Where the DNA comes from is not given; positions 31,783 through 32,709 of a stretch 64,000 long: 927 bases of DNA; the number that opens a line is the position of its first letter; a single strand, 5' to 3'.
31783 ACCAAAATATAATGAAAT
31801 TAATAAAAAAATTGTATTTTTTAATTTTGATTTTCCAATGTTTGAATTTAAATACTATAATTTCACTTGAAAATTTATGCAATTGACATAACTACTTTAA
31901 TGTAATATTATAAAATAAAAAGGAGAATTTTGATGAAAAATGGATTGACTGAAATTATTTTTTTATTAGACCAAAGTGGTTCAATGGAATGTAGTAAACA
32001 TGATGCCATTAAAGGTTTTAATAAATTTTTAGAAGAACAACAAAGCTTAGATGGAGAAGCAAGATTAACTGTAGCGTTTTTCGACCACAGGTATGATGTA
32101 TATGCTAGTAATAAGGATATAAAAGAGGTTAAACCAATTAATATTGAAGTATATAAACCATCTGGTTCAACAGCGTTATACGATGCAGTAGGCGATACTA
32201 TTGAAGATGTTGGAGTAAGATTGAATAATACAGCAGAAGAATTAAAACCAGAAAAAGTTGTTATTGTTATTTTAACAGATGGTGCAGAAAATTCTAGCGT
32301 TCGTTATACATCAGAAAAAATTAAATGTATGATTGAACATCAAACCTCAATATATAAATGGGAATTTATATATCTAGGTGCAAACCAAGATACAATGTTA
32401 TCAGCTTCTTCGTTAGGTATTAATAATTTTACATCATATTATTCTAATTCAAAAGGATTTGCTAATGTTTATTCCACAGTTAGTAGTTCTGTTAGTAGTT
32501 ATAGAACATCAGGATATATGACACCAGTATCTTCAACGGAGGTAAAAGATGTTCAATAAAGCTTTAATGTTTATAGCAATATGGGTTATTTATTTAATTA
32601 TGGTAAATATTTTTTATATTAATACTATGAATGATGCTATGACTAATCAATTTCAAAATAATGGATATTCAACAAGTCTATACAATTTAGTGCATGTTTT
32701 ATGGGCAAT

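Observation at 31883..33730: Self-contained moron operon: vWA protein, small membrane protein and SPFH/band-7 lipoprotein, with its own consensus promoter and terminator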

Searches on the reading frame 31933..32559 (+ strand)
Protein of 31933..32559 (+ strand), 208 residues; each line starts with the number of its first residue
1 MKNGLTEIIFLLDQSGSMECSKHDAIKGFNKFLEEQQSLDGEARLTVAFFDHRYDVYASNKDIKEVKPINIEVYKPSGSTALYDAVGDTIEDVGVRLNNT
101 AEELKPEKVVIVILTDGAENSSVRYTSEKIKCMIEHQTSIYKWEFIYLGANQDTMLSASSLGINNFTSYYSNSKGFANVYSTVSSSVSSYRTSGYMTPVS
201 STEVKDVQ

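Call 3: search_protein_families(library=pfam, proteins=[window:31933-32559:+], max_evalue=1)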
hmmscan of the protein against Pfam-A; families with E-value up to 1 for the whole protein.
window:31933-32559:+ (208 aa): 5 families
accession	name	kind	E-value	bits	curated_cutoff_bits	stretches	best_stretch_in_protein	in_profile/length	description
PF00092.34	VWA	-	9.1e-06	26.4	23.8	1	8-132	2-129/174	von Willebrand factor type A domain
PF13519.12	VWA_2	-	0.00026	22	27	1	8-117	1-106/107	von Willebrand factor type A domain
PF13768.12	VWA_3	-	0.00092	19.7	27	1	7-150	2-135/155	von Willebrand factor type A domain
PF05762.20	VWA_CoxE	-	0.014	15.3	26.4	1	6-131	57-173/222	VWA domain containing CoxE-like protein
PF13184.12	KH_5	-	0.056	14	27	1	84-114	17-47/69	NusA-like KH domain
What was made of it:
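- On vWA domain with MIDAS: Pfam VWA is above cut-off (call 3).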

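Call 4: search_protein_families(library=phrogs, proteins=[window:31933-32559:+], max_evalue=0.01)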
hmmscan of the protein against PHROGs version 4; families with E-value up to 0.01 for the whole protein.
window:31933-32559:+ (208 aa): 4 families
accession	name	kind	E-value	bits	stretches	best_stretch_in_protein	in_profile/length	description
phrog_7371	-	unknown function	8.7e-54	183.2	1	4-195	5-187/204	-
phrog_26613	-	unknown function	5.9e-12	46.6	1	5-173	12-187/345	-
phrog_5359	-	unknown function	1.2e-08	35.8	1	7-159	29-187/229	-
phrog_37347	-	unknown function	0.0055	17.8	1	79-142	95-159/201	-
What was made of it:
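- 31933..32559 (+): Cytoplasmic vWA protein of the TerY/YegL type. It is 208 aa, has a complete MIDAS motif, no signal peptide and a Ser/Thr-rich C-terminal tail. It is an accessory neighbour of the core pair. Pfam VWA 26.4 bits (above cut-off) and phrog_7371 at 8.7e-54 (calls 3, 4).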

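Call 9: search_dna_similar(query=window:31933-32556:+, collection=phages, mode=protein, max_rows=30)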
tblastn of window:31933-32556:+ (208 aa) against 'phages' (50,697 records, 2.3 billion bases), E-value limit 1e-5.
Records with a match: 217; places in all: 217; records where one place covers at least 80% of the query: 108.
Best place of each record, by identity: <60% 217.
By first word of the organism name: Streptomyces 89; Microbacterium 57; Pseudomonas 37; Gordonia 7; uncultured 6; Mycobacterium 5; Arthrobacter 3; Rhodococcus 2; Agrobacterium 2; Vibrio 2; and 7 more.
By host as written in the record: Streptomyces griseus ATCC 10137 39; Microbacterium foliorum NRRL B-24224 27; Streptomyces lividans JI 1326 27; Microbacterium paraoxydans NWU1 17; Pseudomonas syringae pv. actinidiae 16; - 14; Microbacterium foliorum NRRL B-24224 SEA 7; Gordonia terrae 3612 6; and 36 more.
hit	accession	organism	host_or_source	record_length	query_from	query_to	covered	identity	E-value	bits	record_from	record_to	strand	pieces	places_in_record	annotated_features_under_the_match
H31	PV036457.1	phage IMGVR 15682261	human feces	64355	1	175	84%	45.2%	1e-43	160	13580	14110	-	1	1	hypothetical protein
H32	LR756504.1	uncultured phage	metagenomic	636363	6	163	76%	48.5%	6e-46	167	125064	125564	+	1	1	record has no annotation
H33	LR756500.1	uncultured phage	metagenomic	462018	6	177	83%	40.7%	5e-34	133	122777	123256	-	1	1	record has no annotation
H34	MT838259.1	Bacteriophage sp.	human fecal samples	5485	3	175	83%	40.0%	3e-33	130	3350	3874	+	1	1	record has no annotation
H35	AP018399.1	Xanthomonas phage XacN1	Xanthomonas citri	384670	7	169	78%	41.7%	4e-33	130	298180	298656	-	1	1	von Willebrand factor type A domain containing protein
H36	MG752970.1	Ralstonia phage RsoM2USA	Ralstonia solanacearum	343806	7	176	82%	38.4%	8e-30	121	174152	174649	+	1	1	hypothetical protein (x2)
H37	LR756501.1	uncultured phage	metagenomic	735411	1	175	84%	36.7%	6e-29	118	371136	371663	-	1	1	record has no annotation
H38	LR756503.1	uncultured phage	metagenomic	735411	1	175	84%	36.7%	6e-29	118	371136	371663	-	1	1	record has no annotation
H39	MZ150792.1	Microbacterium phage Selwyn23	Microbacterium foliorum NRRL B-24224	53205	5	175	82%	37.3%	8e-27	112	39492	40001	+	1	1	62: hypothetical protein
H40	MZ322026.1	Microbacterium phage Phrancesco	Microbacterium foliorum NRRL B-24224 SEA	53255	5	175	82%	37.3%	1e-26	112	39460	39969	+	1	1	61: DNA ligase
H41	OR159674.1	Microbacterium phage Nicole72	Microbacterium paraoxydans NWU1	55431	5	175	82%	37.0%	1e-22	100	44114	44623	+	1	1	60: hypothetical protein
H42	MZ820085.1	Mycobacterium phage ScoobyDoobyDoo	Mycobacterium smegmatis mc2 155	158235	6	161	75%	40.4%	7e-28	115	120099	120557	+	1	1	207: hypothetical protein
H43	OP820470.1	Gordonia phage Mareelih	Gordonia terrae CAG3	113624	1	168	81%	37.5%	3e-31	125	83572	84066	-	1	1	129: hypothetical protein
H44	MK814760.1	Gordonia phage Forza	Gordonia terrae 3612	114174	1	168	81%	37.5%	3e-31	125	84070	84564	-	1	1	131: hypothetical protein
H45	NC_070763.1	Gordonia phage Forza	Gordonia terrae 3612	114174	1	168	81%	37.5%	3e-31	125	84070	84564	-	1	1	131: hypothetical protein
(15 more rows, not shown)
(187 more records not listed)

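Call 12: get_annotated_region(hit=H31, flank=4000)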
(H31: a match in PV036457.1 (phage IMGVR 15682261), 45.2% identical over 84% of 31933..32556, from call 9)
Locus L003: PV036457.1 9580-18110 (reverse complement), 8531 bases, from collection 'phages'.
description: Phage IMGVR 15682261, complete genome.
organism: phage IMGVR 15682261 (NCBI taxid 3403688)
taxonomy: Viruses; Duplodnaviria; Heunggongvirae; Uroviricota; Caudoviricetes; Ca. Heliusvirales
host: -; source: human feces; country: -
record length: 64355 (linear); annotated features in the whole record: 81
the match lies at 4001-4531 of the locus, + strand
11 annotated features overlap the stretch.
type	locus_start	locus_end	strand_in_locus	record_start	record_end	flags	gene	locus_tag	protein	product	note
CDS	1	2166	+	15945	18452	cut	-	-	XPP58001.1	hypothetical protein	-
CDS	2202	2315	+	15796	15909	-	-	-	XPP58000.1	hypothetical protein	-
CDS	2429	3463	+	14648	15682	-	-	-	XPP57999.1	hypothetical protein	-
CDS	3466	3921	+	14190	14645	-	-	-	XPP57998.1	hypothetical protein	-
CDS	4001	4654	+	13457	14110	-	-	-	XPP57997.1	hypothetical protein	-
CDS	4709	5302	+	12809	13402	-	-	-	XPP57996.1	metal-dependent phosphohydrolase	-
CDS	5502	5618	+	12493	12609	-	-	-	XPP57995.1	hypothetical protein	-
CDS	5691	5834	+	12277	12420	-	-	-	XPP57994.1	hypothetical protein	-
CDS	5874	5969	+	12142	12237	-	-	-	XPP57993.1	hypothetical protein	-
CDS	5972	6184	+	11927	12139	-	-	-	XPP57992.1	hypothetical protein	-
CDS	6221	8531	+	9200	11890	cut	-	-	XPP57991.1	hypothetical protein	-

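Call 13: get_annotated_region(hit=H34, flank=4000)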
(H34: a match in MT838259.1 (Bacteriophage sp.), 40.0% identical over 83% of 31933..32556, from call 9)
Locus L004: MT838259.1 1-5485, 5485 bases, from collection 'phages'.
description: UNVERIFIED: Bacteriophage sp. clone scaffold_7136 genomic sequence.
organism: Bacteriophage sp. (NCBI taxid 38018)
taxonomy: Viruses
host: -; source: human fecal samples; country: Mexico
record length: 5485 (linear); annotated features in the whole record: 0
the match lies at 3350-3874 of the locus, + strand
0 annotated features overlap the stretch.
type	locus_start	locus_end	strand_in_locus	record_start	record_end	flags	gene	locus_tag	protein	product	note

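Call 26: search_protein_families(library=ncbifam, proteins=[window:31933-32559:+], max_evalue=0.1)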
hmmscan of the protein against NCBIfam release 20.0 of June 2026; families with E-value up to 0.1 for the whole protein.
window:31933-32559:+ (208 aa): 3 families
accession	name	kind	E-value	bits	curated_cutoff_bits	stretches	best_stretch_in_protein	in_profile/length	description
TIGR02442.1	Cob-chelat-sub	hypoth_equivalog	0.0057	15.1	779.45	1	7-143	474-606/641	putative cobaltochelatase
TIGR03436.1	acidobact_VWFA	subfamily_domain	0.012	15.1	81.25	1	7-142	68-216/324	VWA domain-containing protein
TIGR03788.1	marine_srt_targ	equivalog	0.096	11.1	551.65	0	7-118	273-380/629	marine proteobacterial sortase target protein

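Call 27: search_protein_families(library=padloc, proteins=[window:31933-32559:+], max_evalue=0.1)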
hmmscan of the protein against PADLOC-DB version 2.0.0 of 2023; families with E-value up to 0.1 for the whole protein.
window:31933-32559:+ (208 aa): 1 family
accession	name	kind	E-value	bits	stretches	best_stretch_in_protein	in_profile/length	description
PDLC03368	MTase_II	-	0.00092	15.8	1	12-107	221-311/427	Type II methyltransferase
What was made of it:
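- Tried and rejected: NCBIfam and PADLOC gave no meaningful hit for any of the three proteins (calls 26, 27).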

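Call 29: search_solved_structures(query=window:31933-32556:+, max_evalue=1)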
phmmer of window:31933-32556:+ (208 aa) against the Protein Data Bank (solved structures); distinct sequences matched with E-value up to 1: 0.

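Call 44: get_annotated_region(hit=H35, flank=3000)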
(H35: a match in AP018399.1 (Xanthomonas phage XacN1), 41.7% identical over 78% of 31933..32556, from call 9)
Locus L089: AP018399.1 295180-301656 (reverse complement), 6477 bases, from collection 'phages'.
description: Xanthomonas phage XacN1 DNA, complete genome.
organism: Xanthomonas phage XacN1 (NCBI taxid 2042251)
taxonomy: Viruses; Duplodnaviria; Heunggongvirae; Uroviricota; Caudoviricetes
host: Xanthomonas citri; source: -; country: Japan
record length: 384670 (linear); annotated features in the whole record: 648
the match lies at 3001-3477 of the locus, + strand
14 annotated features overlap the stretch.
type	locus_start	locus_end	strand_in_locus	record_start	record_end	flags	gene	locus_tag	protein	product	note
CDS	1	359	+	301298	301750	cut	-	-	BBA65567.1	hypothetical protein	ORF419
CDS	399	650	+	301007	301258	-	-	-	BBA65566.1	hypothetical protein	ORF418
CDS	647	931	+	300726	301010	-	-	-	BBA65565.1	predicted ORF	ORF417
CDS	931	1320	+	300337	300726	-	-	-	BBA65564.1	predicted ORF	ORF416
CDS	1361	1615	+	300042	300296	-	-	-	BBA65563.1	hypothetical protein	ORF415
CDS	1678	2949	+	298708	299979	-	-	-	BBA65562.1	poly (ADP-ribose) polymerase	ORF414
CDS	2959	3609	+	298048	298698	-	-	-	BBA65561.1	von Willebrand factor type A domain containing protein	ORF413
CDS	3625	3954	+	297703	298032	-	-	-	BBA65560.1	hypothetical protein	ORF412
CDS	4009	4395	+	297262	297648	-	-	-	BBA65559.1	predicted ORF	ORF411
CDS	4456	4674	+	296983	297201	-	-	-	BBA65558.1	predicted ORF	ORF410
CDS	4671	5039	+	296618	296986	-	-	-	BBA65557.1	acyl-CoA thioesterase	ORF409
CDS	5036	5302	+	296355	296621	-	-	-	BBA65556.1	predicted ORF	ORF408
CDS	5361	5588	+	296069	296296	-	-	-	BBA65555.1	predicted ORF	ORF407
CDS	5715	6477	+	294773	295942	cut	-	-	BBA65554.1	ATPase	ORF406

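Call 45: get_annotated_region(hit=H44, flank=3000)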
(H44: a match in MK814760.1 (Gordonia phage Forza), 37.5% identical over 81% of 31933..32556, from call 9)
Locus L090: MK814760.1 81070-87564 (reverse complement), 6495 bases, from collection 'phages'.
description: Gordonia phage Forza, complete genome.
organism: Gordonia phage Forza (NCBI taxid 2571247)
taxonomy: Viruses; Duplodnaviria; Heunggongvirae; Uroviricota; Caudoviricetes; Forzavirus; Forzavirus forza
host: Gordonia terrae 3612; source: soil; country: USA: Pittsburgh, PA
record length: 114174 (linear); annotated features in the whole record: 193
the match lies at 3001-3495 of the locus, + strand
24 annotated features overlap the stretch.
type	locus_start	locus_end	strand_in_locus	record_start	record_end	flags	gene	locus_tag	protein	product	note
tRNA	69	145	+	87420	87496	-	152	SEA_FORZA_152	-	tRNA-Asp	-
tRNA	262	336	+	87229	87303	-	151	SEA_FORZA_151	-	tRNA-Leu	-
tRNA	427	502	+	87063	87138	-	150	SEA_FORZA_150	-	tRNA-Glu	-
tRNA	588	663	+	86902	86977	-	149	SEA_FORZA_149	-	tRNA-Leu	-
tRNA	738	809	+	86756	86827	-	147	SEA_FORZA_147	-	tRNA-Trp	-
CDS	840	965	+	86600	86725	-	146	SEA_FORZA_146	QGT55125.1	hypothetical protein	-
tRNA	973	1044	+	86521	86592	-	145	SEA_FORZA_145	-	tRNA-Gln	-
tRNA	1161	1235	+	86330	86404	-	144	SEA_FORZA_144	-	tRNA-Leu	-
tRNA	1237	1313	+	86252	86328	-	143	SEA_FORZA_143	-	tRNA-His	-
tRNA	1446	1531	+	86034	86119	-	141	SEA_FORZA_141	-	tRNA-Ser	-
tRNA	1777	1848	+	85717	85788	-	140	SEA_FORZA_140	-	tRNA-Cys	-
tRNA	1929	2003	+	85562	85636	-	139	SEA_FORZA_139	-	tRNA-Lys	-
tRNA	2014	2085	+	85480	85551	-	138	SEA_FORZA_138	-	tRNA-Lys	-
tRNA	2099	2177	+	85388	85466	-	137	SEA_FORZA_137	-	tRNA-Glu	-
tRNA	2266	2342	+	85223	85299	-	136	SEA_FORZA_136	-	tRNA-Gly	-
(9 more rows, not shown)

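Call 46: get_annotated_region(hit=H39, flank=3000)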
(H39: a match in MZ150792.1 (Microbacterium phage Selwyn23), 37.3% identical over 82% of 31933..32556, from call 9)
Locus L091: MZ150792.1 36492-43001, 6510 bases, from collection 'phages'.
description: Microbacterium phage Selwyn23, complete genome.
organism: Microbacterium phage Selwyn23 (NCBI taxid 2836051)
taxonomy: Viruses; Duplodnaviria; Heunggongvirae; Uroviricota; Caudoviricetes; Quhwahvirus; Quhwahvirus kaihaidragon
host: Microbacterium foliorum NRRL B-24224; source: -; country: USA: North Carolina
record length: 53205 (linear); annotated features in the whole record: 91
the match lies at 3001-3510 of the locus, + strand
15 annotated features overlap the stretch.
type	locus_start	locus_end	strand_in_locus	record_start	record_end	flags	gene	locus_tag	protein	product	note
CDS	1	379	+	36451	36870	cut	56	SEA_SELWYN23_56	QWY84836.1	hypothetical protein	-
CDS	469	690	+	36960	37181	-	57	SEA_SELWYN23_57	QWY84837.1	hypothetical protein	-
CDS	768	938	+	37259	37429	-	58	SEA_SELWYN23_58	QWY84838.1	hypothetical protein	-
CDS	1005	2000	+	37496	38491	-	59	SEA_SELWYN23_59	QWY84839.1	hypothetical protein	-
CDS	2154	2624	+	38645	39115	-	60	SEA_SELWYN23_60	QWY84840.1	hypothetical protein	-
CDS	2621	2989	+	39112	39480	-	61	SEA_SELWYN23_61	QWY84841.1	hypothetical protein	-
CDS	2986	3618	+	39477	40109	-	62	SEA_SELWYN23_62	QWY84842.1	hypothetical protein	-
CDS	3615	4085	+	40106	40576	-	63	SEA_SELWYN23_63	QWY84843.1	hypothetical protein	-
CDS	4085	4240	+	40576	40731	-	64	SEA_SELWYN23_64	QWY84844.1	hypothetical protein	-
CDS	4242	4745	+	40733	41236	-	65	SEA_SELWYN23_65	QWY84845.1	ssDNA binding protein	-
CDS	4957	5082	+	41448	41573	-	66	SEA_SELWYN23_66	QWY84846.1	membrane protein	-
CDS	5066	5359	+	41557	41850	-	67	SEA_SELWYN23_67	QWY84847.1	helix-turn-helix DNA binding protein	-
CDS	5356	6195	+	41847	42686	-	68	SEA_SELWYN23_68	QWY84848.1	helix-turn-helix DNA binding protein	-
CDS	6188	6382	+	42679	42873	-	69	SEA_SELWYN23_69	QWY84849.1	hypothetical protein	-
CDS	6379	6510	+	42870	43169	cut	70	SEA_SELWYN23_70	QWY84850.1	hypothetical protein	-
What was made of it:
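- Closest known: TerY/YegL vWA proteins and TerY-P triads. Different: The gene stands alone in most phages (calls 44-46).
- The vWA family stands alone, with varied neighbours, in actinophages and jumbo phages (calls 9, 44-46).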

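Call 72: find_homologous_proteins(query=window:31933-32556:+, max_evalue=0.00001)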
Query window:31933-32556:+ (208 aa): 124 proteins with E <= 0.00001 among 226 candidates; the best 120 are listed.
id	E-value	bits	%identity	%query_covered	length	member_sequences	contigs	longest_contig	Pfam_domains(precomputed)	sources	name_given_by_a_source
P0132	1.7e-130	450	100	100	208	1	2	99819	PF00092.35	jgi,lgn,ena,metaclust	metaclust:\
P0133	6.1e-61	224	54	93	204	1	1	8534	PF00092.35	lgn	-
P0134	1.2e-55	206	49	99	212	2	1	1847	PF00092.35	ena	-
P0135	1.9e-54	202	52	93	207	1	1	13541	-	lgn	-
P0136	1.1e-53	200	53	89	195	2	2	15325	-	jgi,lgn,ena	-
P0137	2.2e-52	196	49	92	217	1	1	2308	-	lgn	-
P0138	9.1e-52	194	48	93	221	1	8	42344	-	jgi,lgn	jgi:uncharacterized protein YegL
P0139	4.1e-51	192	49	93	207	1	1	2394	-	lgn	-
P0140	6.6e-50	188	48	93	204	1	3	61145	-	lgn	-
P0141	1.6e-49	186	47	92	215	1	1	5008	-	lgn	-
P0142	8.6e-49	184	47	99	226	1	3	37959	-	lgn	-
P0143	1.6e-48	183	48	93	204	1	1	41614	PF00092.35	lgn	-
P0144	1.7e-47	180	48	92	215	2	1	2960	PF00092.35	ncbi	-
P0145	2.3e-47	179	48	92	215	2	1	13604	-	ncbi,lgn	-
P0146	1.6e-46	177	45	94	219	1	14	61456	PF00092.35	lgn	-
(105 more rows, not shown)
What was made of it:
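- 31933..32559 (+): JGI names several homologues YegL (call 72).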

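Call 80: predict_structure(alignment_id=A4)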
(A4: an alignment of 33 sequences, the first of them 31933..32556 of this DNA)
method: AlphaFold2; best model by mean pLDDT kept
length: 208 residues; sequences in the alignment: 33
mean_pLDDT: 94.4   pTM: 0.91
mean pLDDT of the five models: 94.4, 94.4, 94.1, 93.3, 93.0
residues with pLDDT >= 90: 189; 70-90: 11; 50-70: 4; < 50: 4
segments of 3 or more residues with pLDDT < 50: 205-208
pLDDT, mean of each block of 10 residues (from residue 1): 97 96 98 98 98 97 98 97 98 98 98 91 97 98 97 91 95 94 97 91 51
secondary structure, 60 per line:
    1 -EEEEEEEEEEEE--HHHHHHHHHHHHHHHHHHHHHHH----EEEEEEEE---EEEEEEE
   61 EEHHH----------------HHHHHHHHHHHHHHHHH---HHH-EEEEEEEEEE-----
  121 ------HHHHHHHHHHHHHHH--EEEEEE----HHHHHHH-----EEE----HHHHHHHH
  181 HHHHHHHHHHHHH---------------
elements in order: E2-13 H16-38 E43-50 E54-62 H82-98 E106-115 H127-141 E144-149 H154-160 E166-168 H173-193

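Call 83: fold_search(model_id=the predicted structure, library=pdb)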
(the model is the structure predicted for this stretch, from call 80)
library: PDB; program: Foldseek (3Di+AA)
matches with E <= 10: 1273; with E <= 0.001: 303
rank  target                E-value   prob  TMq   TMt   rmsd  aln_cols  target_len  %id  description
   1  8s05_B                3.7e-08  1.00  0.55  0.32   5.1       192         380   18  ArnAB complex an archaeal ortholog of the Sec23/24 core motif (released 2025-10-29)
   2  3q3g_E                3.7e-08  1.00  0.60  0.65   4.2       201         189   13  Crystal Structure of A-domain in complex with antibody (released 2011-11-30)
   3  4neh_A                4.4e-08  1.00  0.58  0.13   3.5       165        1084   13  An internal ligand-bound, metastable state of a leukocyte integrin, aXb2 (released 2014-01-15)
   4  7p2d_A                5.0e-08  1.00  0.66  0.20   3.9       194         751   12  Structure of alphaMbeta2/Cd11bCD18 headpiece in complex with a nanobody (released 2022-05-04)
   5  1mf7                  5.0e-08  1.00  0.64  0.68   3.8       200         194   14  INTEGRIN ALPHA M I DOMAIN (released 2003-05-20)
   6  4f1j_A                7.4e-08  1.00  0.61  0.63   4.5       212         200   16  Crystal structure of the MG2+ loaded VWA domain of plasmodium falciparum trap protein (released 2013-01-30)
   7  7n1o                  7.8e-08  1.00  0.62  0.51   3.9       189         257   16  The von Willebrand factor A domain of human capillary morphogenesis gene II, flexibly fused to the 1TEL crystallization  (released 2021-06-09)
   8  1jlm                  7.8e-08  1.00  0.63  0.69   4.1       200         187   11  I-DOMAIN FROM INTEGRIN CR3, MN2+ BOUND (released 1997-01-11)
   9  8voh_MODEL_1_A        7.8e-08  1.00  0.62  0.66   4.6       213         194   12  HADDOCK models of human alphaM I-domain bound to the the N-terminal domain of the cytokine pleiotrophin (released 2024-05-15)
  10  6fpy_A                8.3e-08  1.00  0.64  0.24   4.0       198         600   17  Inter-alpha-inhibitor heavy chain 1, wild type (released 2019-02-27)
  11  1na5                  8.3e-08  1.00  0.67  0.70   4.2       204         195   13  INTEGRIN ALPHA M I DOMAIN (released 2003-05-20)
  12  9rma_A                8.3e-08  1.00  0.61  0.67   4.4       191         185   12  Cryo-EM structure of alphaM I-domain:C3d-anti-CR3-Nb complex focused refinement from the alphaM/beta2:C3d-anti-CR3-Nb  (released 2026-03-25)
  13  8s05_A                1.1e-07  1.00  0.56  0.32   4.1       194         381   18  ArnAB complex an archaeal ortholog of the Sec23/24 core motif (released 2025-10-29)
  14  9c4f_I                1.2e-07  1.00  0.65  0.71   4.4       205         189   18  Infectious B19V capsid (released 2024-10-16)
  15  8ce6                  1.3e-07  1.00  0.61  0.64   4.3       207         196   12  Crystal structure of human Cd11b I domain in P212121 space group (released 2023-03-22)
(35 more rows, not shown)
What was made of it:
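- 31933..32559 (+): The AF2 model has pLDDT 94.4 and its best PDB matches are ArnB (8s05) and integrin I domains (calls 80, 83).
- On vWA domain with MIDAS: The AF2 model has pLDDT 94.4 with vWA matches (calls 80, 83).
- Closest known: TerY/YegL vWA proteins and TerY-P triads. Same: The structural match to ArnB, a vWA protein of a phosphorylation-controlled pair, is among the best (call 83).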

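Call 85: search_solved_structures(query=A4, max_evalue=0.001)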
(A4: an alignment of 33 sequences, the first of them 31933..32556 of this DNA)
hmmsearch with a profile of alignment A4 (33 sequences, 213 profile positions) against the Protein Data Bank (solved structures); distinct sequences matched with E-value up to 0.001: 3.
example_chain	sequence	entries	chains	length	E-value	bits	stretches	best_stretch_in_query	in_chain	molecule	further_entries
1n3y_A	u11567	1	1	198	0.00049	22.8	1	4-126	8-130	Integrin alpha-X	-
4hql_A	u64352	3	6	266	0.0005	22.8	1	4-136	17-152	Sporozoite surface protein 2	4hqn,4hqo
8s05_A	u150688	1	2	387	0.00082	22.1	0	9-95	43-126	Conserved protein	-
